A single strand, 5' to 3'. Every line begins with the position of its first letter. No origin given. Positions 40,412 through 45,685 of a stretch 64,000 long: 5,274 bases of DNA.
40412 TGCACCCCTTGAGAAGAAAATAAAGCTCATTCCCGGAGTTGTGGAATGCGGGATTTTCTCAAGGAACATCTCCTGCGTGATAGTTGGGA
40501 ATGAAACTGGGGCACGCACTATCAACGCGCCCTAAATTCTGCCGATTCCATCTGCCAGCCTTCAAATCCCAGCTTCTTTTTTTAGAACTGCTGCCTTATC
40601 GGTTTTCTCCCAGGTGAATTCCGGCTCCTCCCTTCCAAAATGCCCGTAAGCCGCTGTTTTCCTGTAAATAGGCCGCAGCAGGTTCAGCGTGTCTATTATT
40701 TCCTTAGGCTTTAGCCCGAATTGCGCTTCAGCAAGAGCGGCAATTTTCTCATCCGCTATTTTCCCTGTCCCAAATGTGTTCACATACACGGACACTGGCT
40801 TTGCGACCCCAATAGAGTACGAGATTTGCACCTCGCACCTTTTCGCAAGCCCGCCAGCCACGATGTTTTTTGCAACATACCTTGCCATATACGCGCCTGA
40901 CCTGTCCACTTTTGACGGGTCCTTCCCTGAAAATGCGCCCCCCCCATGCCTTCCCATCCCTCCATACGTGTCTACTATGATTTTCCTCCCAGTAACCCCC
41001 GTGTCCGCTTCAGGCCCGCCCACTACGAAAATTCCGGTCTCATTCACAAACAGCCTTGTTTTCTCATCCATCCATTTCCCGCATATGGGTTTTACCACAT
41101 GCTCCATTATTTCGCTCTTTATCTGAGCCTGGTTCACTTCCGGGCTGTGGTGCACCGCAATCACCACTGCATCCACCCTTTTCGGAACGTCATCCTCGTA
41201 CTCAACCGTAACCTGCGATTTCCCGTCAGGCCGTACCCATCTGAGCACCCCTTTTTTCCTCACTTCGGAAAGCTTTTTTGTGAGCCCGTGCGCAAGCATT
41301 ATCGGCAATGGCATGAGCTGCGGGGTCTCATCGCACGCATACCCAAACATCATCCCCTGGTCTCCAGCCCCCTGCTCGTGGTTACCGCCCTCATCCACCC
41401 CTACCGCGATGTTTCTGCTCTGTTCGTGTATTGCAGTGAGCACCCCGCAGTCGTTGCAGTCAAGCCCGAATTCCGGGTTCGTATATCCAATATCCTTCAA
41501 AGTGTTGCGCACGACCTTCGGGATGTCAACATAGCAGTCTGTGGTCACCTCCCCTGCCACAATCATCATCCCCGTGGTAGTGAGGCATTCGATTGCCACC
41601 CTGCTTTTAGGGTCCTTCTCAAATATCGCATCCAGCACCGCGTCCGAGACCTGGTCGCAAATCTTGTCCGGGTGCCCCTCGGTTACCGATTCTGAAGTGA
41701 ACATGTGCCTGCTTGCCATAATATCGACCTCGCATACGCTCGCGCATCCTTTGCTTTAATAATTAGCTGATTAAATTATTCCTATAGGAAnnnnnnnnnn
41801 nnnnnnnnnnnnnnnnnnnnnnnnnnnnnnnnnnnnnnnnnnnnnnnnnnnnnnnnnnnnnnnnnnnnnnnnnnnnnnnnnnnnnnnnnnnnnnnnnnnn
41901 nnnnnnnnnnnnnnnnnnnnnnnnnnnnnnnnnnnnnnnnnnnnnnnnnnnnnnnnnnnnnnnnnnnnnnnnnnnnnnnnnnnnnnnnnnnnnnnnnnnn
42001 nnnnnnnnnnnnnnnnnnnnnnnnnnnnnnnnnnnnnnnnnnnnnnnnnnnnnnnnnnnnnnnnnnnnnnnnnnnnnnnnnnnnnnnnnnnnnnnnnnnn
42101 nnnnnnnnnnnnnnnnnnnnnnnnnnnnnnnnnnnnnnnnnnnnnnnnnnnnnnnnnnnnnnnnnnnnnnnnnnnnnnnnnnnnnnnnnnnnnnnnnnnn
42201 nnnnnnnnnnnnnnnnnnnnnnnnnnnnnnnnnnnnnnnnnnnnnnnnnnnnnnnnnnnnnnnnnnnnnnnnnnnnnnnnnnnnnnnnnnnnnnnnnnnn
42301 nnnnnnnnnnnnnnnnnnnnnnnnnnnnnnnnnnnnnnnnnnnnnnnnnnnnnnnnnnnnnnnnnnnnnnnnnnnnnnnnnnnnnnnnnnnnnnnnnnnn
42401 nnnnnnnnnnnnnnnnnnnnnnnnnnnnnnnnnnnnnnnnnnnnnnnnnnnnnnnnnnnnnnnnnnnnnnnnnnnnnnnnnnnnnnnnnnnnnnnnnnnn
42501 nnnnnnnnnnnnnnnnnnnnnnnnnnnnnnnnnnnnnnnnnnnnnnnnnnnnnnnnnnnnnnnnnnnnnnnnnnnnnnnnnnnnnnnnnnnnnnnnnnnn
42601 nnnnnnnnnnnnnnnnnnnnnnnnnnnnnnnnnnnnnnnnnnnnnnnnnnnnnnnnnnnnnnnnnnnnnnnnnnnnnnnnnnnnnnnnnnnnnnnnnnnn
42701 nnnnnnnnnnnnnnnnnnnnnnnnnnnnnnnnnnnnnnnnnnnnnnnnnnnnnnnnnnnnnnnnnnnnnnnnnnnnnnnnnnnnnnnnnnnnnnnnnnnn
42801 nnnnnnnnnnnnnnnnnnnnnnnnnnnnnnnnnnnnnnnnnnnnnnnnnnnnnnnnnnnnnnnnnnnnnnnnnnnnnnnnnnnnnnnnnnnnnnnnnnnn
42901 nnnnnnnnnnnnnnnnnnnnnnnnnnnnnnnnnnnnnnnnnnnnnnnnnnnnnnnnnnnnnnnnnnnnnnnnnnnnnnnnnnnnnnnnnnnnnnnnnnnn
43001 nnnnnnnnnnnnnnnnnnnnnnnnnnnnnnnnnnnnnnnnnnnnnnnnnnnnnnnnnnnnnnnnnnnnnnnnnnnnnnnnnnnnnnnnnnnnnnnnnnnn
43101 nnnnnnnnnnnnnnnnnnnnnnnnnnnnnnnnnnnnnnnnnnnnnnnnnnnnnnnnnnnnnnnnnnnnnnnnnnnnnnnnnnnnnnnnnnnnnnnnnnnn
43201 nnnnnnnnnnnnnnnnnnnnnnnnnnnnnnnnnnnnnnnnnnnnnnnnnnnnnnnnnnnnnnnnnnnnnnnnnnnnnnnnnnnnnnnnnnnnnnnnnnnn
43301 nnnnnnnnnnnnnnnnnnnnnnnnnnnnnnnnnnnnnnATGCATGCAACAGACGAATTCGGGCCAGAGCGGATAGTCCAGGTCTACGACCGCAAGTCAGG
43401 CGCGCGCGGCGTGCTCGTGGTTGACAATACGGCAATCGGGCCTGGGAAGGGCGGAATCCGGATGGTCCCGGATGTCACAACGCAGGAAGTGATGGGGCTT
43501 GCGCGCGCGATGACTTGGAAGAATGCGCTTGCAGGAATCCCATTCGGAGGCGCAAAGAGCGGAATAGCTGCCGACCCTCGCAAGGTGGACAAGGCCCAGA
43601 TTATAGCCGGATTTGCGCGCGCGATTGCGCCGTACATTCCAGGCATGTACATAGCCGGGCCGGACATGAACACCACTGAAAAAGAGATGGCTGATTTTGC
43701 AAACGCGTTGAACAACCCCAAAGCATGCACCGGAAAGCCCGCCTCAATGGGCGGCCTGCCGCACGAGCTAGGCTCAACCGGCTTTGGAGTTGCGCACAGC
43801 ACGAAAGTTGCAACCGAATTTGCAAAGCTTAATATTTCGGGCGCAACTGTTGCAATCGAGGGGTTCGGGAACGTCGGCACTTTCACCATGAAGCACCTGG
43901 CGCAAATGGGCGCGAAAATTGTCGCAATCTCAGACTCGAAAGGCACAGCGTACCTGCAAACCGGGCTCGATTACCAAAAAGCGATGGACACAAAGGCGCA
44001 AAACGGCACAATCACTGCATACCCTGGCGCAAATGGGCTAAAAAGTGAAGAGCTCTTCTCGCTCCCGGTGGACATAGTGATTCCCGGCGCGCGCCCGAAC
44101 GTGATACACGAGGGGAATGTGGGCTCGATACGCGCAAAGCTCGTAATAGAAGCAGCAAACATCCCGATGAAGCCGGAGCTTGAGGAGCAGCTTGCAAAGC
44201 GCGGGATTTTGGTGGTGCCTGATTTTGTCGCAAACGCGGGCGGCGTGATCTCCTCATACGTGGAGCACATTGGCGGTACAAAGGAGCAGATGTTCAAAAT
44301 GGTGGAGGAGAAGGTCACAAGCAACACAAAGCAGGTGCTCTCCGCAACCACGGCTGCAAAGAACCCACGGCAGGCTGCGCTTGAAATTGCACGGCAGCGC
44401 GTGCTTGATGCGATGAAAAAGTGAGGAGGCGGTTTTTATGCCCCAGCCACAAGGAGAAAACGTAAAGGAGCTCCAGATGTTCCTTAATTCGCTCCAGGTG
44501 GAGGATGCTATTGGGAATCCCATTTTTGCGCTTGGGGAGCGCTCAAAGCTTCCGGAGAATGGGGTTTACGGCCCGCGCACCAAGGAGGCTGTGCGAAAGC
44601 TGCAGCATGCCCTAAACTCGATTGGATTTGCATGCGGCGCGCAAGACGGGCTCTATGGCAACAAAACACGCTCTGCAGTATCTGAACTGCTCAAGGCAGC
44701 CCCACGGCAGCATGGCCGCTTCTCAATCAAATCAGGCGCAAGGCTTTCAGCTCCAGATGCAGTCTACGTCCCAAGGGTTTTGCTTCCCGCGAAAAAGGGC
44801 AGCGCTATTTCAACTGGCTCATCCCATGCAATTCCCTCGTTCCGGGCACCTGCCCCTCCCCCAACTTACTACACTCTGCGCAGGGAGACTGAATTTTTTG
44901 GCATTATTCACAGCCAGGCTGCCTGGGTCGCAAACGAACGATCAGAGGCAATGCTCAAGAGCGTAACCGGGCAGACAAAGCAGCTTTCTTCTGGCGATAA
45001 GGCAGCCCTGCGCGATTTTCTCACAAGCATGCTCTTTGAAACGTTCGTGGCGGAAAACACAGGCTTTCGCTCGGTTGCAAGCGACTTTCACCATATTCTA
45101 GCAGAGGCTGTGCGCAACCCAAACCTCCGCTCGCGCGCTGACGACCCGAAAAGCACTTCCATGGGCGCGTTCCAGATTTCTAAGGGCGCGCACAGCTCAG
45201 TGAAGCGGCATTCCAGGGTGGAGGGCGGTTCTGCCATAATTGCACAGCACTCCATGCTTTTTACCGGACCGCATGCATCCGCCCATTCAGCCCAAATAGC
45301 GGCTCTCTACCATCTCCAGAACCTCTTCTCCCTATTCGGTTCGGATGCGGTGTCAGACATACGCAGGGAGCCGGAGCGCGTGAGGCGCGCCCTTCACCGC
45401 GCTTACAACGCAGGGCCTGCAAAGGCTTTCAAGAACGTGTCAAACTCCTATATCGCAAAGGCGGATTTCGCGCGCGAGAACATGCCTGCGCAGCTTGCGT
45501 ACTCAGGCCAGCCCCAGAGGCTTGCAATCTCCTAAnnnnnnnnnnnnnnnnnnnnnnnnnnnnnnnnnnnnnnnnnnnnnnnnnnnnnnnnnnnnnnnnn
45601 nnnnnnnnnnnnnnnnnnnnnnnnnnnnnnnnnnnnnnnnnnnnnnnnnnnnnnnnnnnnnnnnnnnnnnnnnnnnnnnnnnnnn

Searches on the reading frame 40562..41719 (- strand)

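Call 77: search_protein_families(library=pfam, proteins=[window:40562-41719:-], max_evalue=0.001)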
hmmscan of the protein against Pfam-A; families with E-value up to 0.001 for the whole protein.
window:40562-41719:- (385 aa): 3 families
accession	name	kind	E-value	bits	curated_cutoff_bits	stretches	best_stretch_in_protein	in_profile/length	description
PF02773.21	S-AdoMet_synt_C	-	4.8e-68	227.8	25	1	233-372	1-138/138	S-adenosylmethionine synthetase, C-terminal domain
PF02772.21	S-AdoMet_synt_M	-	1.8e-47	160.8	29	1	115-231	1-120/120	S-adenosylmethionine synthetase, central domain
PF00438.25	S-AdoMet_synt_N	-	1.6e-43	147.7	33.1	1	5-101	2-98/99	S-adenosylmethionine synthetase, N-terminal domain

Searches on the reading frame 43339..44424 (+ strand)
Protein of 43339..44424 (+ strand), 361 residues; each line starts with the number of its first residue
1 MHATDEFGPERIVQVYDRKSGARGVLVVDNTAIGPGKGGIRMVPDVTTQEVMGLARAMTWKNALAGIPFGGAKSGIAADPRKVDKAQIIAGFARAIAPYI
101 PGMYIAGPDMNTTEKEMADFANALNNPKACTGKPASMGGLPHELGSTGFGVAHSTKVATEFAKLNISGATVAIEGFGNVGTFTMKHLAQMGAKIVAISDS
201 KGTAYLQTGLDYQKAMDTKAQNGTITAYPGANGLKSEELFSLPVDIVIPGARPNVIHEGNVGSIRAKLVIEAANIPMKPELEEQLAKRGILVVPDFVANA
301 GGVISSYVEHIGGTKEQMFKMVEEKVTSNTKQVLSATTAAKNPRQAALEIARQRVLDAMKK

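Call 77: search_protein_families(library=pfam, proteins=[window:43339-44424:+], max_evalue=0.001)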
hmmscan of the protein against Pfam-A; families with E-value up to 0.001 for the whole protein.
window:43339-44424:+ (361 aa): 3 families
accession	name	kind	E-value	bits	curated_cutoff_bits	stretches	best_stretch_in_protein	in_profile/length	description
PF00208.27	ELFV_dehydrog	-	2e-54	185.3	23.4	1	138-360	1-238/241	Glutamate/Leucine/Phenylalanine/Valine dehydrogenase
PF02812.23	ELFV_dehydrog_N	-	3e-28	98.6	25.3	1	9-122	1-125/129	Glu/Leu/Phe/Val dehydrogenase, dimerisation domain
PF02826.25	2-Hacid_dh_C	-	0.00023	21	25.1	1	159-202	27-70/178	D-isomer specific 2-hydroxyacid dehydrogenase, NAD binding domain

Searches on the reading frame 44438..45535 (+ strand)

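Call 77: search_protein_families(library=pfam, proteins=[window:44438-45535:+], max_evalue=0.001)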
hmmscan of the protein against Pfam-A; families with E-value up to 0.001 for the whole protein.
window:44438-45535:+ (365 aa): 1 family
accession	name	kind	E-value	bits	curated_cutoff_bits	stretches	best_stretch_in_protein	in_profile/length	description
PF01471.23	PG_binding_1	-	2.6e-10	40.8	23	2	50-83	3-36/57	Putative peptidoglycan binding domain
